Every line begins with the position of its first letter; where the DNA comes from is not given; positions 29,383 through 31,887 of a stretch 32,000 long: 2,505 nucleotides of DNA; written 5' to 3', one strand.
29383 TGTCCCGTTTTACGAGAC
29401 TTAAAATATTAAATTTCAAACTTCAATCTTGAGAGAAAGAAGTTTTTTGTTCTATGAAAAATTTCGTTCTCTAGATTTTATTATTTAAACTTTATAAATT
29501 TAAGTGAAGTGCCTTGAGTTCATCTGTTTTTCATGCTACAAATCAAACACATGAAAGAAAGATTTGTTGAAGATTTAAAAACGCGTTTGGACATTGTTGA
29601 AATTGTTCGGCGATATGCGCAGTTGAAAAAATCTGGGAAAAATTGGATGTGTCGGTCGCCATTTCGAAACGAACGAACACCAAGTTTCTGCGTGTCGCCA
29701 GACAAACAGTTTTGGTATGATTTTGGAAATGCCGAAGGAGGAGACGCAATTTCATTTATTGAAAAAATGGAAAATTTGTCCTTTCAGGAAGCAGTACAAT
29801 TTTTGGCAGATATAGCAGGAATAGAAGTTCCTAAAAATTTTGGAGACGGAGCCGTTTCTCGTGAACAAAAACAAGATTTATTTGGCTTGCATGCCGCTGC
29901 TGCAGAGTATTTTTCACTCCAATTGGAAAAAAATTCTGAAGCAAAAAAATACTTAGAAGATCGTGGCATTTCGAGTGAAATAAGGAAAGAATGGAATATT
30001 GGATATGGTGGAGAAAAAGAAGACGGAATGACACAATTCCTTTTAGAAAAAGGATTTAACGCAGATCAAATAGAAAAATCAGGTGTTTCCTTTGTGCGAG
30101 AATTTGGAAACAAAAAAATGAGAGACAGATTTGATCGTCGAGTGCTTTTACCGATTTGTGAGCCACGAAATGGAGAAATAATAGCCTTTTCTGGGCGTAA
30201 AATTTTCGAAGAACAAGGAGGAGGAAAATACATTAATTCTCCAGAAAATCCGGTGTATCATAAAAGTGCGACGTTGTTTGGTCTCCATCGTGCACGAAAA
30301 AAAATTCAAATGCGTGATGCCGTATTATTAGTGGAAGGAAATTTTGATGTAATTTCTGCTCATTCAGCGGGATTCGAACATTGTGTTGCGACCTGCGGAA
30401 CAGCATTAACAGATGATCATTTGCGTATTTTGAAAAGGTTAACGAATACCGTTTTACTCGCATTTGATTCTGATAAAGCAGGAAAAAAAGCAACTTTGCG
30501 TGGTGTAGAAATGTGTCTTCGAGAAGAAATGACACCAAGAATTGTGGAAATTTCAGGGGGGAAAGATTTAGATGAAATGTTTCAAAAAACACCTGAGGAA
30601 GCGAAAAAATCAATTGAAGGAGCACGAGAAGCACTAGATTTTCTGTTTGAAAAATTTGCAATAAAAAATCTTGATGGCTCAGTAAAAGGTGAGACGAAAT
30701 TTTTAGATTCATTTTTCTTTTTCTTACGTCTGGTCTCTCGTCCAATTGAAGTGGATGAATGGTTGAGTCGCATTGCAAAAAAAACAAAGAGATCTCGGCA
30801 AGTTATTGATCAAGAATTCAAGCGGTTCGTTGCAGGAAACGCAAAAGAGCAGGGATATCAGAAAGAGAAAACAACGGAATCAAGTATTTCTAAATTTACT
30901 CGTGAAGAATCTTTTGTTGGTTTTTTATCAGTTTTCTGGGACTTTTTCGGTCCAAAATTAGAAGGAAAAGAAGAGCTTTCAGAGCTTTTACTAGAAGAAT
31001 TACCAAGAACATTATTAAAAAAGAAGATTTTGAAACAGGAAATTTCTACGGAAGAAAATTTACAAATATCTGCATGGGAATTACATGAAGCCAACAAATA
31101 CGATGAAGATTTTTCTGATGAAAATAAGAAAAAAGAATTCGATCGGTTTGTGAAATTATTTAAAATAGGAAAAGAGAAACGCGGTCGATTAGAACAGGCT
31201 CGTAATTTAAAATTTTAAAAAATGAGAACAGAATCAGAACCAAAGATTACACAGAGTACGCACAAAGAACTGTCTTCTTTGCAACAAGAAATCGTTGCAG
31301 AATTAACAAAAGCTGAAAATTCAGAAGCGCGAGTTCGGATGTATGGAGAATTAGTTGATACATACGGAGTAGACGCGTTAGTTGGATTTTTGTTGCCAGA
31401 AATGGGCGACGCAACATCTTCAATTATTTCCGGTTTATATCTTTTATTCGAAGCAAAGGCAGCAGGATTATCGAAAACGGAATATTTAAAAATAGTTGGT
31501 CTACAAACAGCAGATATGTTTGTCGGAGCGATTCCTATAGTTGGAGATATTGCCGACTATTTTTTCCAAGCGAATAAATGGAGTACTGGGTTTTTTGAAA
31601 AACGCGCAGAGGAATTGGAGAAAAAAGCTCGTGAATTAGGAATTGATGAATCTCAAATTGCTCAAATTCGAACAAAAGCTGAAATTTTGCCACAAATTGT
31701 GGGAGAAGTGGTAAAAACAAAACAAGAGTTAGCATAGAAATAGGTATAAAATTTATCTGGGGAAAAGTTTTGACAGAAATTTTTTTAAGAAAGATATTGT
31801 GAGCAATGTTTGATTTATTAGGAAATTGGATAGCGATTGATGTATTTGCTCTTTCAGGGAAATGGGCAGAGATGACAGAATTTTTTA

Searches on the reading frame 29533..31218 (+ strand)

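Call 73: search_protein_families(library=pfam, proteins=[window:29533-31218:+], max_evalue=0.01)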
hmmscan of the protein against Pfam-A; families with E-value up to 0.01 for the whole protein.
window:29533-31218:+ (561 aa): 6 families
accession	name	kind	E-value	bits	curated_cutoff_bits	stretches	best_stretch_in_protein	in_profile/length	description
PF08275.17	DNAG_N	-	2.3e-31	108.9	26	1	127-255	2-128/128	DNA primase catalytic core, N-terminal domain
PF01807.25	Zn_ribbon_DnaG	-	8e-30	103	24.9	1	8-101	2-95/98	CHC2 zinc finger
PF13155.12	Toprim_2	-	1.2e-21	77.3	22.1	1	266-349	2-87/88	Toprim-like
PF13662.12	Toprim_4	-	2.1e-18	66.7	25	1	263-338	2-84/85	Toprim domain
PF01751.28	Toprim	-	7.4e-12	45.7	23.1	1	264-329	2-81/96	Toprim domain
PF13362.12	Toprim_3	-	1.9e-06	28.7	27.2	1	264-353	2-92/95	Toprim domain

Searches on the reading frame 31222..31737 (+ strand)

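Call 73: search_protein_families(library=pfam, proteins=[window:31222-31737:+], max_evalue=0.01)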
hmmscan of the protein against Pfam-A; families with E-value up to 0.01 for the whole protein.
window:31222-31737:+ (171 aa): 1 family
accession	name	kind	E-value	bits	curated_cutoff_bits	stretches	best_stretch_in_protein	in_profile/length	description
PF13430.11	DUF4112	-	2.4e-14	53.8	23.3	1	47-126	24-102/105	Domain of unknown function (DUF4112)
